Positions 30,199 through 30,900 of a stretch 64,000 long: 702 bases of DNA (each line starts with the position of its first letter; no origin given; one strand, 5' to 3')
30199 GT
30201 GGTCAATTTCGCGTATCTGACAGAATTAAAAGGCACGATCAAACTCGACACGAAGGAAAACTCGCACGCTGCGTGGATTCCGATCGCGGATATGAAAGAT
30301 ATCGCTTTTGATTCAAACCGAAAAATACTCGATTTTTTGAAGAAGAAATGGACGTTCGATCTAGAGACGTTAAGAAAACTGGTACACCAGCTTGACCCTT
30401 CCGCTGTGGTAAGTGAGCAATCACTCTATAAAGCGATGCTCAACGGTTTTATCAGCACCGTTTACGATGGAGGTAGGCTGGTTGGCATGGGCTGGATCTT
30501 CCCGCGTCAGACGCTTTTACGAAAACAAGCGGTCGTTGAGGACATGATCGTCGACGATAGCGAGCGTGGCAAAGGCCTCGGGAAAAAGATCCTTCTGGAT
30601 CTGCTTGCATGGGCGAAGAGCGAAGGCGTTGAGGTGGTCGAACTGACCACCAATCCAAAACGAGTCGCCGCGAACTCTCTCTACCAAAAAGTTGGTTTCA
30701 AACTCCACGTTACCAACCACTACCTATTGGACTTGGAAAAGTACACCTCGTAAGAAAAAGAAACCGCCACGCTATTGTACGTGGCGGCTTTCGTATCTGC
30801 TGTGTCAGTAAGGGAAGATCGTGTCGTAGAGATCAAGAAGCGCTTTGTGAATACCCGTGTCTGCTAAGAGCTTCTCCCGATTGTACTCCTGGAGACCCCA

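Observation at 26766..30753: Non-canonical diacetamido-sugar module: DegT aminotransferase, hexapeptide N-acetyltransferase and a NUDIX-GNAT fusion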

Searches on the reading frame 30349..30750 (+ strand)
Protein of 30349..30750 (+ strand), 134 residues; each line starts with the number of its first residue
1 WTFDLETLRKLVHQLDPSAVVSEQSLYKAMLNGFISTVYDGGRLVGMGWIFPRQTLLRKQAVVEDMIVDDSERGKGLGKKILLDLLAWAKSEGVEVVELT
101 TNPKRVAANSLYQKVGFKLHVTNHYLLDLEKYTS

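Call 27: search_solved_structures(query=window:30358-30750:+, max_evalue=1, show_alignments=5)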
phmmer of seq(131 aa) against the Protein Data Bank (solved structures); distinct sequences matched with E-value up to 1: 66 (the best 60 are shown).
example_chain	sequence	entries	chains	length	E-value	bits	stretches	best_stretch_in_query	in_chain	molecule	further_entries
1yvk_A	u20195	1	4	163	9e-08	35.9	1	29-122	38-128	hypothetical protein BSU33890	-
3fb3_A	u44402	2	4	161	1.6e-07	35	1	38-119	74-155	N-acetyltransferase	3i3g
1y9k_A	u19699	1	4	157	1.7e-06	31.7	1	19-117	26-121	IAA acetyltransferase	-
3pp9_A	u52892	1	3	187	2.4e-05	28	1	55-116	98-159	Putative streptothricin acetyltransferase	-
1z4e_A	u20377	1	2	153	3.9e-05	27.4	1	32-116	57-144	transcriptional regulator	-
1wwz_A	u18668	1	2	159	0.00013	25.7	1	58-115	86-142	hypothetical protein PH1933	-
4e0a_A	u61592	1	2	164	0.00025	24.7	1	54-117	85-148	BH1408 protein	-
4f6a_A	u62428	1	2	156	0.00043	24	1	54-116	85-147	BH1408 protein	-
2bl1_A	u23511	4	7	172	0.001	22.8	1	59-116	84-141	PUTATIVE PHOSPHINOTHRICIN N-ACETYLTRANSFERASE PA4866 | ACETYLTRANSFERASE PA4866 FROM P. AERUGINOSA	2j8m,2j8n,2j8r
1yvo_A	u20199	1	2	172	0.001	22.7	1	59-116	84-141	conserved hypothetical protein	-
7wx5_A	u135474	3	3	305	0.0013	22.4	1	55-117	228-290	N-acetyltransferase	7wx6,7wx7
7ovu_A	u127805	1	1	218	0.0018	21.9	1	56-115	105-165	Acyl-CoA N-acyltransferases (NAT) superfamily protein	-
2gan_A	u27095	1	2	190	0.002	21.9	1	28-115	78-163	182aa long hypothetical protein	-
4h89_A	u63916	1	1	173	0.0026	21.5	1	39-116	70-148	GCN5-related N-acetyltransferase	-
8heh_A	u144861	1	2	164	0.0059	20.3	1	58-114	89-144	GNAT family N-acetyltransferase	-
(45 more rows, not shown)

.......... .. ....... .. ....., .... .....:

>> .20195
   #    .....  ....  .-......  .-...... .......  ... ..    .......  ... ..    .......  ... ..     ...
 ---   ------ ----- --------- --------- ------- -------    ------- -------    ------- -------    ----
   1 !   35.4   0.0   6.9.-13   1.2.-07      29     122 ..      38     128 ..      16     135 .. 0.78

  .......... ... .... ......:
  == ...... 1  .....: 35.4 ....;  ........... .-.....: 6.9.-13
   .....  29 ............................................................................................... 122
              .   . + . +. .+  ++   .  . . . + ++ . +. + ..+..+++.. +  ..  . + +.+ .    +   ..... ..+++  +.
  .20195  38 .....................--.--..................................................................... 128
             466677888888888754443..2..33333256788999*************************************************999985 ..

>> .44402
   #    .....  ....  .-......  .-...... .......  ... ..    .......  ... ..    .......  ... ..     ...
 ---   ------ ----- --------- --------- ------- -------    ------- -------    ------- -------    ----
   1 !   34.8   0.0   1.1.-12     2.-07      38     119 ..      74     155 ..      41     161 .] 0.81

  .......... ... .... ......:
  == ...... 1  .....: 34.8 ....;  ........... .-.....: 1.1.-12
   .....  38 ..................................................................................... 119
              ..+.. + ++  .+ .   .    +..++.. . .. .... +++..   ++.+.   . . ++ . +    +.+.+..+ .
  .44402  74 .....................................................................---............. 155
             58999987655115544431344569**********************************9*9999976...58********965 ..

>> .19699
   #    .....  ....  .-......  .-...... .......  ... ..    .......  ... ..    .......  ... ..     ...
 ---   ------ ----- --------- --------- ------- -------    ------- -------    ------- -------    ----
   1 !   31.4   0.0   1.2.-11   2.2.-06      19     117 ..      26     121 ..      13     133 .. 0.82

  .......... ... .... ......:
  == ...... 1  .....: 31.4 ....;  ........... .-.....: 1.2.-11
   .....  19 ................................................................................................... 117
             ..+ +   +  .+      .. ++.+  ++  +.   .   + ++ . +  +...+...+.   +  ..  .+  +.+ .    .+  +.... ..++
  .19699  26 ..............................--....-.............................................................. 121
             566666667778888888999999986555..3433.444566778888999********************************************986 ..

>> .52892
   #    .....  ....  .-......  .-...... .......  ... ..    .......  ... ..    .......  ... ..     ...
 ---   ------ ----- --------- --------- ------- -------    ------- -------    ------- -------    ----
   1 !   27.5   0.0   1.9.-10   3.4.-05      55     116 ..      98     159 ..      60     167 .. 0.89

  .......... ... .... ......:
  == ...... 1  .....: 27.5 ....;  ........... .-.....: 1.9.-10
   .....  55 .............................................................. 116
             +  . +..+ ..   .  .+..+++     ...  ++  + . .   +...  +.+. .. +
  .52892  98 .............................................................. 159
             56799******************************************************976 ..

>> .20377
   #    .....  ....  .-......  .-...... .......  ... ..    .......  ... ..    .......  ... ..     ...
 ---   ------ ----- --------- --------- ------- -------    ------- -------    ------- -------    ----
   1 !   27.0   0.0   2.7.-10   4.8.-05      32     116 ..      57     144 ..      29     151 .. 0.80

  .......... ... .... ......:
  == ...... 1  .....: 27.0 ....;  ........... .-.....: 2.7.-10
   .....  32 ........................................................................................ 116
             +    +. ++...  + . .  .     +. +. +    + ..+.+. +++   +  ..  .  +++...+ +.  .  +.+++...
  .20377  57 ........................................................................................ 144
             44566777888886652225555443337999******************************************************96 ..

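Call 45: search_solved_structures(query=A2, max_evalue=1, show_alignments=0)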
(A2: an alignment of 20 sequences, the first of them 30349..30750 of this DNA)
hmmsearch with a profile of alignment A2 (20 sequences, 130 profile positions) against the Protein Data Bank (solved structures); distinct sequences matched with E-value up to 1: 118 (the best 60 are shown).
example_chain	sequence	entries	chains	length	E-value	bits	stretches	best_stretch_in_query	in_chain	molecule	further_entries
1yvk_A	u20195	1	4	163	1.3e-08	38.4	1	60-125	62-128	hypothetical protein BSU33890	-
3pp9_A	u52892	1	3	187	2.6e-08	37.4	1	57-119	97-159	Putative streptothricin acetyltransferase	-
1y9k_A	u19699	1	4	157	1.4e-07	35.1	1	61-122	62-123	IAA acetyltransferase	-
3fb3_A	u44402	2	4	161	8.6e-07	32.5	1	41-122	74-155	N-acetyltransferase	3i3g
4e0a_A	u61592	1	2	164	3.8e-06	30.4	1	57-120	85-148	BH1408 protein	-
1z4e_A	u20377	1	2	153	6e-06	29.7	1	59-119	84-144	transcriptional regulator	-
4f6a_A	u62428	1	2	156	7.5e-06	29.4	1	57-120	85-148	BH1408 protein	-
3t90_A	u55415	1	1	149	1.3e-05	28.7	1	36-101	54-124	Glucose-6-phosphate acetyltransferase 1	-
2bl1_A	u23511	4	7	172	1.5e-05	28.4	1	63-119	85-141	PUTATIVE PHOSPHINOTHRICIN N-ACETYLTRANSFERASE PA4866 | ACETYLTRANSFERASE PA4866 FROM P. AERUGINOSA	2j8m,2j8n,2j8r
1yvo_A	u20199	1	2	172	1.6e-05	28.4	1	64-119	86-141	conserved hypothetical protein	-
3d8p_A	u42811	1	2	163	4.2e-05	27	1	62-118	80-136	acetyltransferase of GNAT family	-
2jlm_A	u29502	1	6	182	4.9e-05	26.8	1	35-118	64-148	PUTATIVE PHOSPHINOTHRICIN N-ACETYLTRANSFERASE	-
2i79_A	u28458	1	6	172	6.2e-05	26.5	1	41-120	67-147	Acetyltransferase, GNAT family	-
1qso_A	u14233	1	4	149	0.0001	25.7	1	39-119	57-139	HPA2 HISTONE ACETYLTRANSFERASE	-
1qsm_A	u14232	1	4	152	0.00011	25.7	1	39-119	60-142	HPA2 HISTONE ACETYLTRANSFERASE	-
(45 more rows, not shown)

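Call 48: predict_structure(alignment_id=A2)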
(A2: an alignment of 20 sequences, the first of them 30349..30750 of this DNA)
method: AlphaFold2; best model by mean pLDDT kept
length: 134 residues; sequences in the alignment: 20
mean_pLDDT: 82.6   pTM: 0.81
mean pLDDT of the five models: 82.6, 81.0, 78.7, 78.6, 76.9
residues with pLDDT >= 90: 38; 70-90: 83; 50-70: 12; < 50: 1
segments of 3 or more residues with pLDDT < 50: none
pLDDT, mean of each block of 10 residues (from residue 1): 70 78 81 91 89 87 85 87 94 91 59 84 83 75
secondary structure, 60 per line:
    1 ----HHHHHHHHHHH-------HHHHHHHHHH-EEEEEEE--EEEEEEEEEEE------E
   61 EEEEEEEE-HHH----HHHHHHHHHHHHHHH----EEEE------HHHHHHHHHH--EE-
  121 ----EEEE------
elements in order: H5-15 H23-32 E34-40 E43-53 E60-68 H77-91 E96-99 H106-115 E125-128

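Call 50: fold_search(model_id=the predicted structure, library=pdb)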
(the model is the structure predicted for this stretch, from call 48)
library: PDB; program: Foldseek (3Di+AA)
matches with E <= 10: 1507; with E <= 0.001: 733
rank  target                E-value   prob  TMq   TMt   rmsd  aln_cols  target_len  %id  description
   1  1y9k_B                1.1e-07  1.00  0.65  0.57   3.1       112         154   27  IAA acetyltransferase from Bacillus cereus ATCC 14579 (released 2005-02-01)
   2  1y9k_C                2.1e-07  1.00  0.65  0.59   2.9       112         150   27  IAA acetyltransferase from Bacillus cereus ATCC 14579 (released 2005-02-01)
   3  1y9k_A                2.3e-07  1.00  0.65  0.58   2.9       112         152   27  IAA acetyltransferase from Bacillus cereus ATCC 14579 (released 2005-02-01)
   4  2cnm_A                3.0e-07  1.00  0.68  0.61   5.6       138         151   17  RimI - Ribosomal S18 N-alpha-protein acetyltransferase in complex with a bisubstrate inhibitor (Cterm-Arg-Arg-Phe-Tyr- (released 2007-05-22)
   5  1y9k_D                4.4e-07  1.00  0.64  0.57   3.0       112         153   27  IAA acetyltransferase from Bacillus cereus ATCC 14579 (released 2005-02-01)
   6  5isv_B                4.7e-07  1.00  0.68  0.60   5.1       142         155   16  Crystal structure of the ribosomal-protein-S18-alanine N-acetyltransferase from Escherichia coli (released 2016-04-13)
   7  7l1k_A                7.4e-07  1.00  0.78  0.71   3.8       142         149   19  Cryo-EM structure of S. Pombe NatC complex with a Bisubstrate inhibitor and inositol hexaphosphate (released 2021-05-12)
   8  6wf3_A                7.4e-07  1.00  0.73  0.66   3.7       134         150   16  Crystal structure of human Naa50 in complex with a cofactor derived inhibitor (compound 1) (released 2020-07-01)
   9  3f0a                  7.4e-07  1.00  0.65  0.55   5.9       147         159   17  Structure of a putative n-acetyltransferase (ta0374) in complex with acetyl-coa from thermoplasma acidophilum (released 2008-11-11)
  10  4f6a_A                7.9e-07  1.00  0.63  0.55   5.8       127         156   20  High-resolution x-ray Structure of the tetramutant of BH1408 protein from Bacillus halodurans, Northeast Structural Ge (released 2012-06-13)
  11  6wfg_E                9.0e-07  1.00  0.75  0.68   3.8       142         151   15  Crystal structure of human Naa50 in complex with an inhibitor (compound 3) identified using DNA encoded library techno (released 2020-07-01)
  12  4ua3_A                9.0e-07  1.00  0.64  0.48   5.8       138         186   16  Crystal structure of selenomethionine labeled SpNatD (released 2015-01-28)
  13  2psw_A                1.0e-06  1.00  0.75  0.66   3.9       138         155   15  Human MAK3 homolog in complex with CoA (released 2007-06-05)
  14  3i9s_D                1.0e-06  1.00  0.62  0.53   5.2       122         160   19  Structure from the mobile metagenome of V.cholerae. Integron cassette protein VCH_CASS6 (released 2009-08-11)
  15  5jph_A                1.2e-06  1.00  0.68  0.64   4.8       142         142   19  Structure of a GNAT acetyltransferase SACOL1063 from Staphylococcus aureus in complex with CoA (released 2016-06-29)
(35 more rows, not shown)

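Call 87: search_protein_families(library=ncbifam, proteins=[window:30349-30750:+], max_evalue=10)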
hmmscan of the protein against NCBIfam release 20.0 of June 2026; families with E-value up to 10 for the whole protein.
window:30349-30750:+ (134 aa): 27 families (the best 25 are shown)
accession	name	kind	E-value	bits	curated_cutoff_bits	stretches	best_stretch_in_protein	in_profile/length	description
TIGR01575.1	rimI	equivalog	3.9e-07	30.3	86.4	1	39-119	38-114/132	ribosomal protein S18-alanine N-acetyltransferase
NF049894.1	CG3035_N_ac_Glu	equivalog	5e-07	29.2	280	1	67-126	239-298/300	N-acetylglutamate synthase, CG3035 family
NF000359.1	sat3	exception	7.6e-06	26.1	360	1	58-126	93-161/180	streptothricin N-acetyltransferase Sat3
TIGR02406.1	ectoine_EctA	equivalog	9.2e-06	25.7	120.6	1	59-120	65-126/157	diaminobutyrate acetyltransferase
NF040503.1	resist_ArsN1a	equivalog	1.4e-05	24.9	170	1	67-118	83-134/159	arsinothricin resistance N-acetyltransferase ArsN1 family A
NF000358.1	sat2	exception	4.9e-05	23.2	360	1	60-121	83-144/174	streptothricin N-acetyltransferase Sat2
NF008212.0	PRK10975.1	equivalog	7.1e-05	22.7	219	1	59-126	162-229/232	dTDP-4-amino-4,6-dideoxy-D-galactose acyltransferase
NF000360.1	sat4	exception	0.00013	22.1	380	1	58-124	94-160/180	streptothricin N-acetyltransferase Sat4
TIGR03448.1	mycothiol_MshD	equivalog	0.00016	21.1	163.1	1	40-122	208-290/294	mycothiol synthase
NF040501.1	resist_ArsN2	equivalog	0.00034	20.2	125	1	58-118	46-102/133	arsenic resistance N-acetyltransferase ArsN2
NF007530.0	PRK10146.1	equivalog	0.0005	20.3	142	1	63-118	79-134/144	aminoalkylphosphonate N-acetyltransferase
NF007025.1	PRK09491.1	equivalog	0.00099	19.1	173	1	60-118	62-120/145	ribosomal protein S18-alanine N-acetyltransferase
NF005921.0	PRK07922.1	equivalog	0.001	18.7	180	1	3-99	15-110/170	amino-acid N-acetyltransferase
NF033083.0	AAC_3_I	equivalog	0.0012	19.1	200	1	57-122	74-139/145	AAC(3)-I family aminoglycoside N-acetyltransferase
NF002959.0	PRK03624.1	equivalog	0.0014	18.3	124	1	66-118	78-130/147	GNAT family acetyltransferase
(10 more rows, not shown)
